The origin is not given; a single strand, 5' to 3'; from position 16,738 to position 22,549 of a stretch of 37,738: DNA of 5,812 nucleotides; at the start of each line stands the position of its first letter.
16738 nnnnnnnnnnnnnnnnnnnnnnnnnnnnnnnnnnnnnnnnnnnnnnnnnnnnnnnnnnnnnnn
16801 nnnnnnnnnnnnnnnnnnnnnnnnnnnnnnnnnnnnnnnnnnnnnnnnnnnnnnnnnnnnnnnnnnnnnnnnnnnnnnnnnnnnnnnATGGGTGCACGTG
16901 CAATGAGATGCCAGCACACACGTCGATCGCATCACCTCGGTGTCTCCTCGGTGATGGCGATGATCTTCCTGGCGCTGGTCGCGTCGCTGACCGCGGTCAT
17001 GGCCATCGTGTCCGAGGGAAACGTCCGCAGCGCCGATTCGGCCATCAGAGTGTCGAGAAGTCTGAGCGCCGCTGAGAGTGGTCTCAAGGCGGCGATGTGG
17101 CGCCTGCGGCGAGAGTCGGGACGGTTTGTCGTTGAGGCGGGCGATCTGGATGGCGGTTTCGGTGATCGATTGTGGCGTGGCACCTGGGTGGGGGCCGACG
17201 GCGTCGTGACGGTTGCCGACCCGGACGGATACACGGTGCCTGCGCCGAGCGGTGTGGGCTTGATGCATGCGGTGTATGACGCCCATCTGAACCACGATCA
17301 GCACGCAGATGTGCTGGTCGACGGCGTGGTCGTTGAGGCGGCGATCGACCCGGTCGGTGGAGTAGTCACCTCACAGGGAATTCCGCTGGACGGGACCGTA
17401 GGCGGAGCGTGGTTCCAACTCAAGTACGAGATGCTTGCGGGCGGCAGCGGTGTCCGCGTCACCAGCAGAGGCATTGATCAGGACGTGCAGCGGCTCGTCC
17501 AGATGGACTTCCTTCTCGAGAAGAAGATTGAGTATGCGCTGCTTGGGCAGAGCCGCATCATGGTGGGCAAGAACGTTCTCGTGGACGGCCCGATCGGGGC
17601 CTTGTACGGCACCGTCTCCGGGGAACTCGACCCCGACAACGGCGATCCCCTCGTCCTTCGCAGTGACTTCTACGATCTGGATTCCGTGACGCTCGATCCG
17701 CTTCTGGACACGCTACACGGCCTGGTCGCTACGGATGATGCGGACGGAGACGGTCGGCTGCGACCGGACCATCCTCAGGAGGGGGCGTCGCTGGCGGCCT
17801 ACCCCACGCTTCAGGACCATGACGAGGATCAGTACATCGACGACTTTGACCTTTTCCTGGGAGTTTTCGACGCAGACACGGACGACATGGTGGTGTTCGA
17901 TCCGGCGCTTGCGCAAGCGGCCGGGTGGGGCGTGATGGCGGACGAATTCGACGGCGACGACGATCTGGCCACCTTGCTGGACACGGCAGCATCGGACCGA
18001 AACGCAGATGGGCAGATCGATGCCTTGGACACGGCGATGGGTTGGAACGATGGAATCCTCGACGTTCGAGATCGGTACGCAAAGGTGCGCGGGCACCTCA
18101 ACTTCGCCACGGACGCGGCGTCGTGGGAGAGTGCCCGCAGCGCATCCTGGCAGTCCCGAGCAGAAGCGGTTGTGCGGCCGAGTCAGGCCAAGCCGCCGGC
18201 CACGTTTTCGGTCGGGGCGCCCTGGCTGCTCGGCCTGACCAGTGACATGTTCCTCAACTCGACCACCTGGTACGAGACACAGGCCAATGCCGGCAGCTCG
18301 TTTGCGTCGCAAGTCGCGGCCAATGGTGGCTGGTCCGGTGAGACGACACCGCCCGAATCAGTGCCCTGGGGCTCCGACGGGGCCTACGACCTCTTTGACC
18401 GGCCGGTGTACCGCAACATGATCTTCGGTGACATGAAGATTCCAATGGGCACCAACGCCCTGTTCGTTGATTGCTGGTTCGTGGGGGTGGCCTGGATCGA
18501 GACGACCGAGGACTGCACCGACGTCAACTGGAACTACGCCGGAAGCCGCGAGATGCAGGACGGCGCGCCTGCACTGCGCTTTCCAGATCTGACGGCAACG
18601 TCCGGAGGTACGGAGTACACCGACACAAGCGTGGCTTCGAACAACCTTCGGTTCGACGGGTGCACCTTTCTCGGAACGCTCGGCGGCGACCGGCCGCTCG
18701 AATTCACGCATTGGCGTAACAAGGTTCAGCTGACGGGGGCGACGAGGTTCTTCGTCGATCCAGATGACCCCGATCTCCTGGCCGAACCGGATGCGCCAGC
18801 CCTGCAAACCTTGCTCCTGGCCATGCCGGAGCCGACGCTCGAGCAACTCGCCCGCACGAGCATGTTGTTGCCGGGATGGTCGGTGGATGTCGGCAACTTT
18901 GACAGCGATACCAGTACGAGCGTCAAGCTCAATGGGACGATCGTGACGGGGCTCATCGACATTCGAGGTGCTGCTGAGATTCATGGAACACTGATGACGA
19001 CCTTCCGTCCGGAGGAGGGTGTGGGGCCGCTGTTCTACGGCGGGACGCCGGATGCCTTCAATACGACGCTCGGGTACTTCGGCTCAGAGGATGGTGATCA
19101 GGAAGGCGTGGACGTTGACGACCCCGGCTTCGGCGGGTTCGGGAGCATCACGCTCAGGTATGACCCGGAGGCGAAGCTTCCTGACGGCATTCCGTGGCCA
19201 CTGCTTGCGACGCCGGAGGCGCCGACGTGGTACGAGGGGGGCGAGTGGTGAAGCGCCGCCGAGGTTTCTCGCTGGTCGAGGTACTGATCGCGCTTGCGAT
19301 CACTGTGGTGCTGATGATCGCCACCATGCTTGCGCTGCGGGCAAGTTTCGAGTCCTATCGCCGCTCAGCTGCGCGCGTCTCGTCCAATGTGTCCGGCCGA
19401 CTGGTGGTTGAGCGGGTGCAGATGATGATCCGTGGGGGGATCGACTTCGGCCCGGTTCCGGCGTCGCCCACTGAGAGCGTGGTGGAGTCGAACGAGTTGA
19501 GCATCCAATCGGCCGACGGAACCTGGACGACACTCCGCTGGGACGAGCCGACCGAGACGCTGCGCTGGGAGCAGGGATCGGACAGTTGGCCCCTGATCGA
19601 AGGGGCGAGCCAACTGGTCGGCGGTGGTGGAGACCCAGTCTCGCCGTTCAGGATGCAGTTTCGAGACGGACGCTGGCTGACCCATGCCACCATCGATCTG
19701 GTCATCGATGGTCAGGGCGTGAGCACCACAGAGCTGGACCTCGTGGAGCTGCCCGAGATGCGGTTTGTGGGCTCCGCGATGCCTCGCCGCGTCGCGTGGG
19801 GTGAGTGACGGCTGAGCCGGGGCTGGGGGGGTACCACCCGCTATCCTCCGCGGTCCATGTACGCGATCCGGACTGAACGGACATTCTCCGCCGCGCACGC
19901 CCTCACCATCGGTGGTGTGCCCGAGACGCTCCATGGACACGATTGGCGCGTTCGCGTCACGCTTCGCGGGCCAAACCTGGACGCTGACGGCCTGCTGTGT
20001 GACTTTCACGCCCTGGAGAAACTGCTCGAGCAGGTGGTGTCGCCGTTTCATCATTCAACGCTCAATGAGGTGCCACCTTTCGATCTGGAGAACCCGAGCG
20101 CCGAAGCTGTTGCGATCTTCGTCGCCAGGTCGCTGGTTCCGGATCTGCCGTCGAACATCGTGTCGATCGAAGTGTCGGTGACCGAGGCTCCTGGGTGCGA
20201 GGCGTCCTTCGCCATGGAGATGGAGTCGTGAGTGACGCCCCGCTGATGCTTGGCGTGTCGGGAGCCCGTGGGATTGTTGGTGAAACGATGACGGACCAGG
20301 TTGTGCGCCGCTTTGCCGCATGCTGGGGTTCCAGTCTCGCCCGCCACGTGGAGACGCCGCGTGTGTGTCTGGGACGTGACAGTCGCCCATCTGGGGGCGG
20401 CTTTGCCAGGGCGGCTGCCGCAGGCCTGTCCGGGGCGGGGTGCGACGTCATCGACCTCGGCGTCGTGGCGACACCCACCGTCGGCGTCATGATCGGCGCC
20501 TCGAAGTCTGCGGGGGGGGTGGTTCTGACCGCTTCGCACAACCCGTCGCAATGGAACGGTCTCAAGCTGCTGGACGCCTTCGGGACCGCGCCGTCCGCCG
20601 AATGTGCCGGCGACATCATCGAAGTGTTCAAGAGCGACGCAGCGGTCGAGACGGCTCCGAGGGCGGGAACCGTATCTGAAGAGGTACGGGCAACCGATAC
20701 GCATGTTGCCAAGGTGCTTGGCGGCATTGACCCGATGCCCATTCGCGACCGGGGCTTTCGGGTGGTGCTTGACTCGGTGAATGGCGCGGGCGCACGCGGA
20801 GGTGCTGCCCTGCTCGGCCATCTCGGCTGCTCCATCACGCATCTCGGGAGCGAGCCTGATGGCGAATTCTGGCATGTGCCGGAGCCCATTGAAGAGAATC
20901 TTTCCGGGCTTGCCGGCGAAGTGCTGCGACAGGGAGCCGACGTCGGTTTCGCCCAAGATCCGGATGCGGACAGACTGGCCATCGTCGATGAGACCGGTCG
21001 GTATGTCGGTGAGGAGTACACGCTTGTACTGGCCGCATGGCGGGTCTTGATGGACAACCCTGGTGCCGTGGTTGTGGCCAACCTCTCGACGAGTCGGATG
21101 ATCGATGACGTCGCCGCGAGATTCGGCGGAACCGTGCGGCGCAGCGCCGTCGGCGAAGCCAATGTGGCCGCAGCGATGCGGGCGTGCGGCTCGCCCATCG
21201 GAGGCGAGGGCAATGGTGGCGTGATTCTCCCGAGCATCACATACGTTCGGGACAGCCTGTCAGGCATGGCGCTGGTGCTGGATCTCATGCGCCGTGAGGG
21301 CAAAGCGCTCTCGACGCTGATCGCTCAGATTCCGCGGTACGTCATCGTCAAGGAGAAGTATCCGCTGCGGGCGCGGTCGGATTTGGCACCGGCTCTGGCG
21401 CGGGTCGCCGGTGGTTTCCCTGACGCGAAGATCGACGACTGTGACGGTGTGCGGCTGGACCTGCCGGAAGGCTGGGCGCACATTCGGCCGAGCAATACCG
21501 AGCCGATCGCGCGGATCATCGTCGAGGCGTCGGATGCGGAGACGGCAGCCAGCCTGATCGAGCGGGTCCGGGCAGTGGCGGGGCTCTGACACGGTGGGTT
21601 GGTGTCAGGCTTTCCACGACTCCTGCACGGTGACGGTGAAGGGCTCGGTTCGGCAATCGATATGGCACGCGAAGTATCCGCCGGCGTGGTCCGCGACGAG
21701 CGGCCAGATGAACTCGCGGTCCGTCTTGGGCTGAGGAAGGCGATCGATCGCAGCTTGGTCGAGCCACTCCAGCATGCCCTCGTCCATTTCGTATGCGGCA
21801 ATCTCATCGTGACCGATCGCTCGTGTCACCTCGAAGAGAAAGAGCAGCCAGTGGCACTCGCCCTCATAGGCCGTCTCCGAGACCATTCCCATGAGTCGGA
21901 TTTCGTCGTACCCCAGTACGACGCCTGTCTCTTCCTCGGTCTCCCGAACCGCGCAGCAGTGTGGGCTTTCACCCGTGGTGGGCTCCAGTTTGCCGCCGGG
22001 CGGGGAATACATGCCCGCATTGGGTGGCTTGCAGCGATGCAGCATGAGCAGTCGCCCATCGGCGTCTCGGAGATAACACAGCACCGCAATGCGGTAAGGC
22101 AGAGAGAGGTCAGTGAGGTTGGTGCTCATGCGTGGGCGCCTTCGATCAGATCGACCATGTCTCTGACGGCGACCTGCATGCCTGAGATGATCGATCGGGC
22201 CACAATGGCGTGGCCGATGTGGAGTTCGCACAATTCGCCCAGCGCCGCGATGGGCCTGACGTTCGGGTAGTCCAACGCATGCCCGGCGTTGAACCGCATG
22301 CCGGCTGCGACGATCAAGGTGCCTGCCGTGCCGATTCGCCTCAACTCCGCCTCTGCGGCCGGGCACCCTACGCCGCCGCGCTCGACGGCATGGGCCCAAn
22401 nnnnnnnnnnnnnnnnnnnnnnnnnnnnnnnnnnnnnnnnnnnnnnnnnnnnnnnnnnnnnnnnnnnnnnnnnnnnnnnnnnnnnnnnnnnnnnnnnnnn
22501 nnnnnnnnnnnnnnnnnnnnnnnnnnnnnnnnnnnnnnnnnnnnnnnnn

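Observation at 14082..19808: Minimal, tightly coupled T4P/T2SS-like operon driven by a PilT-type ATPase, with only tip-type pseudopilins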

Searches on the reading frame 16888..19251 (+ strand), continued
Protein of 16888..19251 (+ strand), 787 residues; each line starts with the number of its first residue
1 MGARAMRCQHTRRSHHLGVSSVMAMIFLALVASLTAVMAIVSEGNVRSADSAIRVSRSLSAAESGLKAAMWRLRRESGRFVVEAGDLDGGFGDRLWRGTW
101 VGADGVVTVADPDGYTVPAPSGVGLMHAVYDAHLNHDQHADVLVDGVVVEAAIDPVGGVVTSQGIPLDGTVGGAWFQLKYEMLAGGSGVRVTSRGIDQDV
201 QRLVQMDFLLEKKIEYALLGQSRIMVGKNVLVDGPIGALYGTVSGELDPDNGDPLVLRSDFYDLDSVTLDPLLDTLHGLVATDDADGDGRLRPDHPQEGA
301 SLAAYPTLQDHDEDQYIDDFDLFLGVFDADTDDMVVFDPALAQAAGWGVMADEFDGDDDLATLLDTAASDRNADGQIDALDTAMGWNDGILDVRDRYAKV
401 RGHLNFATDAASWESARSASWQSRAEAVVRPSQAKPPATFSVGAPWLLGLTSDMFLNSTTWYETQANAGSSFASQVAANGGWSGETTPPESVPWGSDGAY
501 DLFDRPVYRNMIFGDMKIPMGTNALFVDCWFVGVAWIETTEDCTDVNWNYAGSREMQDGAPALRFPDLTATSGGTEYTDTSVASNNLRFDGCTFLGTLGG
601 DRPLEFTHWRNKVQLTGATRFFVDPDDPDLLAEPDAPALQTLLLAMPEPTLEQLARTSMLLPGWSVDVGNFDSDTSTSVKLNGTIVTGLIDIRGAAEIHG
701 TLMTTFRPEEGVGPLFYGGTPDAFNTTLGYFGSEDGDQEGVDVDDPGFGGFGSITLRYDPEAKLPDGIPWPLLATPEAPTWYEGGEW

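Call 89: list_cluster_members(proteins=[P0001, P0004, P0007, P0008, P0013, P0014, P0029, P0035, P0038, P0039])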
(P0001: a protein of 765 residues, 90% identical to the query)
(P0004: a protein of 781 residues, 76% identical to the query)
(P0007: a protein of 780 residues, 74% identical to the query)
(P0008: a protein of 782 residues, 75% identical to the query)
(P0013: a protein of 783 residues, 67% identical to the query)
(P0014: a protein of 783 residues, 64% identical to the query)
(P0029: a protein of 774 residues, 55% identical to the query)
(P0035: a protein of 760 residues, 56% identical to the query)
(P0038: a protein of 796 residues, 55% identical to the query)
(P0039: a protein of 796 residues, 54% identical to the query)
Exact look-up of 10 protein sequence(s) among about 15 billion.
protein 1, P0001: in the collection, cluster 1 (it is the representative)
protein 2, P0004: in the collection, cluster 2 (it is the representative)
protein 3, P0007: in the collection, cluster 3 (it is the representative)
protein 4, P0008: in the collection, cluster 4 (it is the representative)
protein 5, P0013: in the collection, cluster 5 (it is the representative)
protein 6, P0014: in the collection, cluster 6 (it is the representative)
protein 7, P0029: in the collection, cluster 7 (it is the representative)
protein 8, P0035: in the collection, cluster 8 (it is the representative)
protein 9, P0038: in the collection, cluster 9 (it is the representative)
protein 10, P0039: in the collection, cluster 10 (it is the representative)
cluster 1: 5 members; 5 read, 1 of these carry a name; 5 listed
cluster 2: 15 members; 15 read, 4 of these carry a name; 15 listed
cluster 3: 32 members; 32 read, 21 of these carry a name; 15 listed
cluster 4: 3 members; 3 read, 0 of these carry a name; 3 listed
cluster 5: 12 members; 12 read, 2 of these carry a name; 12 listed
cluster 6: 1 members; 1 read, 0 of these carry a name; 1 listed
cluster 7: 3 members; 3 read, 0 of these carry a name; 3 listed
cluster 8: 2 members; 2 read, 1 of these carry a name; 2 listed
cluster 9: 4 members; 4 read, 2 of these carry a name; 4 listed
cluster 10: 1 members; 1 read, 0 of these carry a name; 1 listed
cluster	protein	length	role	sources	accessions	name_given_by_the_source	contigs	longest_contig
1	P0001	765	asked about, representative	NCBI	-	-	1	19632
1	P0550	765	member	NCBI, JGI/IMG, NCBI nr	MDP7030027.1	MAG: hypothetical protein QF733_07395 [Phycisphaerales bacterium] | hypothetical protein | hypothetical protein [Phycisphaerales bacterium]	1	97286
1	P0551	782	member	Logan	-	-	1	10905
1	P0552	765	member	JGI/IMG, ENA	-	-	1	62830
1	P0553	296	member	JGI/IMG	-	-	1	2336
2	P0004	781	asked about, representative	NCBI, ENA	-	-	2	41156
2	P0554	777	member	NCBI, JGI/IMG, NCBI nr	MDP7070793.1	MAG: hypothetical protein QF561_05535 [Phycisphaerales bacterium] | hypothetical protein | hypothetical protein [Phycisphaerales bacterium]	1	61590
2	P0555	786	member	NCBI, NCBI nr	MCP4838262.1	MAG: hypothetical protein GY894_02720 [Planctomycetes bacterium] | hypothetical protein [Planctomycetota bacterium]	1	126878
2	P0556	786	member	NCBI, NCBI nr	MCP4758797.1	MAG: hypothetical protein GY876_04945 [Planctomycetes bacterium] | hypothetical protein [Planctomycetota bacterium]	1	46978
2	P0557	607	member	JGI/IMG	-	hypothetical protein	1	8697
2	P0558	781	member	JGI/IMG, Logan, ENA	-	-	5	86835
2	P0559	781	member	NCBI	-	-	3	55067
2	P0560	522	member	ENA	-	-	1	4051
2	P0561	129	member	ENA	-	-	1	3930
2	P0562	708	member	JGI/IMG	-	-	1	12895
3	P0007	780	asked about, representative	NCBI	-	-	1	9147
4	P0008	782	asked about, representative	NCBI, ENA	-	-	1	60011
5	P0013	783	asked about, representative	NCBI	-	-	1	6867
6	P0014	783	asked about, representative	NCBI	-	-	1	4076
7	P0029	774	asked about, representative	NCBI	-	-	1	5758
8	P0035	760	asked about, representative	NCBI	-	-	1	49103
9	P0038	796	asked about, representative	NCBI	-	-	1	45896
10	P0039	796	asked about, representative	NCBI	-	-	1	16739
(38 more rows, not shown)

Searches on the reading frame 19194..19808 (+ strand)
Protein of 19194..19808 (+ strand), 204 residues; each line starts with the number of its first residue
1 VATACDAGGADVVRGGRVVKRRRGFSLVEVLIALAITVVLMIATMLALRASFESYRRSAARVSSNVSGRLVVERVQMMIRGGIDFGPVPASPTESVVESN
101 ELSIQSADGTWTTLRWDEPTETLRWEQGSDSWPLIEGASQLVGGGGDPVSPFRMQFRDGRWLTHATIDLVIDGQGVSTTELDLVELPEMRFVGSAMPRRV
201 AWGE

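Call 4: search_protein_families(library=pfam, proteins=[window:19194-19808:+], max_evalue=0.01)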
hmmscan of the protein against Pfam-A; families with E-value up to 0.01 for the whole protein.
window:19194-19808:+ (204 aa): 1 family
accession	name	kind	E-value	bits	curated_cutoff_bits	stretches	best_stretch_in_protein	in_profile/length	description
PF07963.17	N_methyl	-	1.1e-07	31.6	21.2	1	20-44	2-26/27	Prokaryotic N-terminal methylation motif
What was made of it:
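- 19248..19808 (+): g5: 186-aa prepilin-type minor pilin (RRG|FSLVE, GTG start), possibly GspJ/PilW-like. Pfam N_methyl scores 31.6 bits, above the 21.2 cutoff (call 4).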

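Call 6: search_protein_families(library=ncbifam, proteins=[window:19194-19808:+], max_evalue=0.01)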
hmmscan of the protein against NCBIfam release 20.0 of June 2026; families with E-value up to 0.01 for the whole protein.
window:19194-19808:+ (204 aa): 7 families
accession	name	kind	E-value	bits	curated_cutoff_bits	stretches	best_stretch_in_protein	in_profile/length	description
NF007848.0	PRK10557.1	equivalog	8.1e-05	22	120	1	19-47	7-35/192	prepilin peptidase-dependent protein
TIGR02532.1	IV_pilin_GFxxxE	domain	9.5e-05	22.1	16.3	1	22-44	1-23/24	prepilin-type N-terminal cleavage/methylation domain-containing protein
TIGR02598.1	TIGR02598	subfamily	0.00064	19.9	51.4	1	24-77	1-54/151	Verru_Chthon cassette protein B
NF041013.1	T4P_ComGE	equivalog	0.0011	19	49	1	21-48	2-29/83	competence type IV pilus minor pilin ComGE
NF007660.0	PRK10332.1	equivalog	0.0017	18.8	86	1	19-48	5-30/107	prepilin-type N-terminal cleavage/methylation domain-containing protein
TIGR01707.1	gspI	equivalog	0.0067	16.9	44.35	0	24-52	1-29/101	type II secretion system minor pseudopilin GspI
NF007800.0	PRK10506.1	equivalog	0.0092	15.8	158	0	18-43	4-29/163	prepilin peptidase-dependent protein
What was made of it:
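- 19248..19808 (+): TIGR02532 scores 22.1, above 16.3 (call 6).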

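Call 75: search_solved_structures(query=A3, max_evalue=10)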
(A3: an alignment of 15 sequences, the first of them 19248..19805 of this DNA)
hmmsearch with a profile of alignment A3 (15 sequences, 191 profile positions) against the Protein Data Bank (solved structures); distinct sequences matched with E-value up to 10: 5.
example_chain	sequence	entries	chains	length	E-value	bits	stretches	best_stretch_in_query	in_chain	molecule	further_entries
7tgg_A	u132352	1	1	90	0.0034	20.4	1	5-44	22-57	Geopilin domain 1 protein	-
9egp_A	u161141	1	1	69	0.0049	19.9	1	6-45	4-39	Geopilin domain 1 protein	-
9laa_A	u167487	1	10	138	0.0086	19.1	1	1-70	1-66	Type IV pilin protein PilA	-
6xaz_A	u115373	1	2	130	0.43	13.5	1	66-132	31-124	PR domain zinc finger protein 5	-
5g23_A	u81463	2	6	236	1.2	12.1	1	9-39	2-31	TYPE-IV LIKE PILIN TTHA1219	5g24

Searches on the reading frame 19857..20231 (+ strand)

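Call 86: search_protein_families(library=pfam, proteins=[window:19857-20231:+], max_evalue=0.01)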
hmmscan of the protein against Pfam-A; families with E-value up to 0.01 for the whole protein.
window:19857-20231:+ (124 aa): 1 family
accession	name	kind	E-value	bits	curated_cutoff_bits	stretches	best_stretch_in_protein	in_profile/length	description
PF01242.24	PTPS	-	8.4e-27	94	22.4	1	4-118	2-118/121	6-pyruvoyl tetrahydropterin synthase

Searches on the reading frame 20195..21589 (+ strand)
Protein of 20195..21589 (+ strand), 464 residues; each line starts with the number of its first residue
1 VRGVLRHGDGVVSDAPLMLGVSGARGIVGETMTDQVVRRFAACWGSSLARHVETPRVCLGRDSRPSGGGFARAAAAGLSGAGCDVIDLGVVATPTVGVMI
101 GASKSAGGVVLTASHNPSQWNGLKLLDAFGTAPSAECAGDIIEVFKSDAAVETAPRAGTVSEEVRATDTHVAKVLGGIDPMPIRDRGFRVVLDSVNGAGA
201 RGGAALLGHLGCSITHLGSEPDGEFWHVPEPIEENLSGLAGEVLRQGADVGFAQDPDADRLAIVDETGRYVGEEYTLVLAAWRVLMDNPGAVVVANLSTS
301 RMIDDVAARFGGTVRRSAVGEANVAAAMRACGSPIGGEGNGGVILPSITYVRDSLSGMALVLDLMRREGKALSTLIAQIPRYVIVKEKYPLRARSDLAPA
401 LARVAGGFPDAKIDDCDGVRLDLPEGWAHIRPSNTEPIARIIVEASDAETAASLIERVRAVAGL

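Call 4: search_protein_families(library=pfam, proteins=[window:20195-21589:+], max_evalue=0.01)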
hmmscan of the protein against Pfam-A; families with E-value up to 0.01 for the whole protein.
window:20195-21589:+ (464 aa): 4 families
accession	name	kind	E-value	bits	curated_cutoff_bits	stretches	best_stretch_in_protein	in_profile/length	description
PF02878.22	PGM_PMM_I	-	7.3e-32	110.4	22.5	1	19-148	4-134/138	Phosphoglucomutase/phosphomannomutase, alpha/beta/alpha domain I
PF02879.22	PGM_PMM_II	-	2.7e-21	76.5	29.3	1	170-268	3-103/103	Phosphoglucomutase/phosphomannomutase, alpha/beta/alpha domain II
PF02880.22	PGM_PMM_III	-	1.9e-20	73.5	20.7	1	275-381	4-114/115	Phosphoglucomutase/phosphomannomutase, alpha/beta/alpha domain III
PF00408.26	PGM_PMM_IV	-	1.1e-08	35.5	23.1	1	408-460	22-67/68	Phosphoglucomutase/phosphomannomutase, C-terminal domain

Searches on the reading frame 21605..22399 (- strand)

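Call 86: search_protein_families(library=pfam, proteins=[window:21605-22399:-], max_evalue=0.01)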
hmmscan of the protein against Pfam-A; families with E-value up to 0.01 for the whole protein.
window:21605-22399:- (264 aa): 2 families
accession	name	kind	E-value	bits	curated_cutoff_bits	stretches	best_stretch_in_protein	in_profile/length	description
PF00293.34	NUDIX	-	1.3e-17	64.5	21.1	1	102-230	2-130/134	NUDIX domain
PF14815.12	NUDIX_4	-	0.0041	17.3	35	0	108-231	3-111/113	NUDIX domain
